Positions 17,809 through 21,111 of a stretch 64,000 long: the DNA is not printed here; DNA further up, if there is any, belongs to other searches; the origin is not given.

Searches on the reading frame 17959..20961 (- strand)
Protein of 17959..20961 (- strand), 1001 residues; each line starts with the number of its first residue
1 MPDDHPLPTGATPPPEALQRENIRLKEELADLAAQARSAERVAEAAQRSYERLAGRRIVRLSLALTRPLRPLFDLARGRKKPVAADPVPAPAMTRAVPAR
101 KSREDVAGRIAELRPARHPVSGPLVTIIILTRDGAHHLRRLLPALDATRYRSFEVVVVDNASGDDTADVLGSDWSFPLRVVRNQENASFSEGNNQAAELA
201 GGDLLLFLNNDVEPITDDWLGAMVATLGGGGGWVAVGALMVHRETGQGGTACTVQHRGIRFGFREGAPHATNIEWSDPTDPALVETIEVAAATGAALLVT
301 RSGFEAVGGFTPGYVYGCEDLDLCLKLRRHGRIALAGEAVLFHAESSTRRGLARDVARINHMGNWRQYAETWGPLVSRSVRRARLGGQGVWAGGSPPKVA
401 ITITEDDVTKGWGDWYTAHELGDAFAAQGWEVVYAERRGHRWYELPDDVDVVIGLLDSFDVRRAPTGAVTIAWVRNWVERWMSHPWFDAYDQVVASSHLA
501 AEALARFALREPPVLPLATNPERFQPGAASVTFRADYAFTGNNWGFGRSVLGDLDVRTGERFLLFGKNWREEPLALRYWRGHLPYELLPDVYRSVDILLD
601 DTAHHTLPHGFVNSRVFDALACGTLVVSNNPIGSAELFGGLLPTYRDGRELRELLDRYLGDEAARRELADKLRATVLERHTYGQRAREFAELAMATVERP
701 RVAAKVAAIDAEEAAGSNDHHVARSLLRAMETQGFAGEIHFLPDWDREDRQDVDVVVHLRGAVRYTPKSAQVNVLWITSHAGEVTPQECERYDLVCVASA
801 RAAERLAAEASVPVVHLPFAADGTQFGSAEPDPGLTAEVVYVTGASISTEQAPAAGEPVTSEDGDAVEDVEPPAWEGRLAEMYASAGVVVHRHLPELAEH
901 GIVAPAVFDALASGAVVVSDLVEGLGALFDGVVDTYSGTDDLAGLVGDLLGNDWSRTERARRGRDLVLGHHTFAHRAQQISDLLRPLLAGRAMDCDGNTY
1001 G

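Call 7: search_protein_families(library=pfam, proteins=[window:17959-20961:-], max_evalue=0.01)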
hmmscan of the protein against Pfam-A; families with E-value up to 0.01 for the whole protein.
window:17959-20961:- (1001 aa): 4 families
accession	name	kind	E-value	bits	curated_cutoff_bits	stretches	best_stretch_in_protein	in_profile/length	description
PF13524.12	Glyco_trans_1_2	-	5.8e-40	137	25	2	557-690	12-143/144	Glycosyl transferase-like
PF00535.33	Glycos_transf_2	-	4.3e-13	50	23.3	1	126-244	1-120/168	Glycosyl transferase family 2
PF13641.12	Glyco_tranf_2_3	-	1.2e-05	25.9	27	1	125-337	3-205/230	Glycosyltransferase like family 2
PF10111.15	Glyco_tranf_2_2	-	0.00026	21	27.3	1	142-223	19-102/276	Glycosyltransferase like family 2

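Call 8: search_protein_families(library=ncbifam, proteins=[window:17959-20961:-], max_evalue=0.01)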
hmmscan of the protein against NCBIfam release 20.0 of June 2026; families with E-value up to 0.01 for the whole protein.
window:17959-20961:- (1001 aa): 15 families
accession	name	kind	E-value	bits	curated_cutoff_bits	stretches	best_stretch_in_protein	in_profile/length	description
TIGR03965.1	mycofact_glyco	equivalog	1.5e-19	70.3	280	2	106-235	58-187/467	mycofactocin biosynthesis glycosyltransferase MftF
NF041875.1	EPS_EpsD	equivalog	2.1e-15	56.9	370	1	125-242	1-119/325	exopolysaccharide biosynthesis glycosyltransferase EpsD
TIGR04283.1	glyco_like_mftF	equivalog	3e-15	56.4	182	2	126-225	2-95/221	TIGR04283 family arsenosugar biosynthesis glycosyltransferase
NF050819.1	PolSacchBiosHfsG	equivalog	3.2e-07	29.8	500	1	139-243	26-133/302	polysaccharide biosynthesis protein HfsG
NF038302.1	EPS_HpsE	equivalog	9.3e-07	28.1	300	1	125-222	3-106/307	hormogonium polysaccharide biosynthesis glycosyltransferase HpsE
NF038229.1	Glyco4_Geo_Pelo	equivalog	4e-06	26.1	400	1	578-695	221-335/338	GPMC system family 4 glycosyltransferase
TIGR03469.1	HpnB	hypoth_equivalog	1.9e-05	23.9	379.25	1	117-169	38-91/386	hopene-associated glycosyltransferase HpnB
TIGR03937.1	PgaC_IcaA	equivalog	4e-05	22.7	422.3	1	122-211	44-135/407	poly-beta-1,6-N-acetyl-D-glucosamine synthase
NF007482.0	PRK10073.1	equivalog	0.00014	21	423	1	123-211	6-95/334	glycosyltransferase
NF053787.1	GlcN_PG_synth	equivalog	0.00039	19.4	480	0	472-536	127-190/361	N-acetylglucosaminyl phosphatidylglycerol synthase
NF041394.1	GtaseAglG_Halo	equivalog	0.0004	19.8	440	1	132-241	12-120/304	glucosyl-dolichyl phosphate glucuronosyltransferase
NF047683.1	TeichurnBiosyTuaG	equivalog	0.0012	18.5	400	1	122-211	5-96/252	teichuronic acid biosynthesis protein TuaG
TIGR04009.1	wcaE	equivalog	0.0012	18.2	369.2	1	125-210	6-91/248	colanic acid biosynthesis glycosyltransferase WcaE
NF038299.1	EPS_HpsN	equivalog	0.0012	17.9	425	1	123-223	1-102/317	hormogonium polysaccharide biosynthesis glycosyltransferase HpsN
NF050050.1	ProtGlycPglI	equivalog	0.0086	15.5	500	0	123-214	2-96/306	GalNAc(5)-diNAcBac-PP-undecaprenol beta-1,3-glucosyltransferase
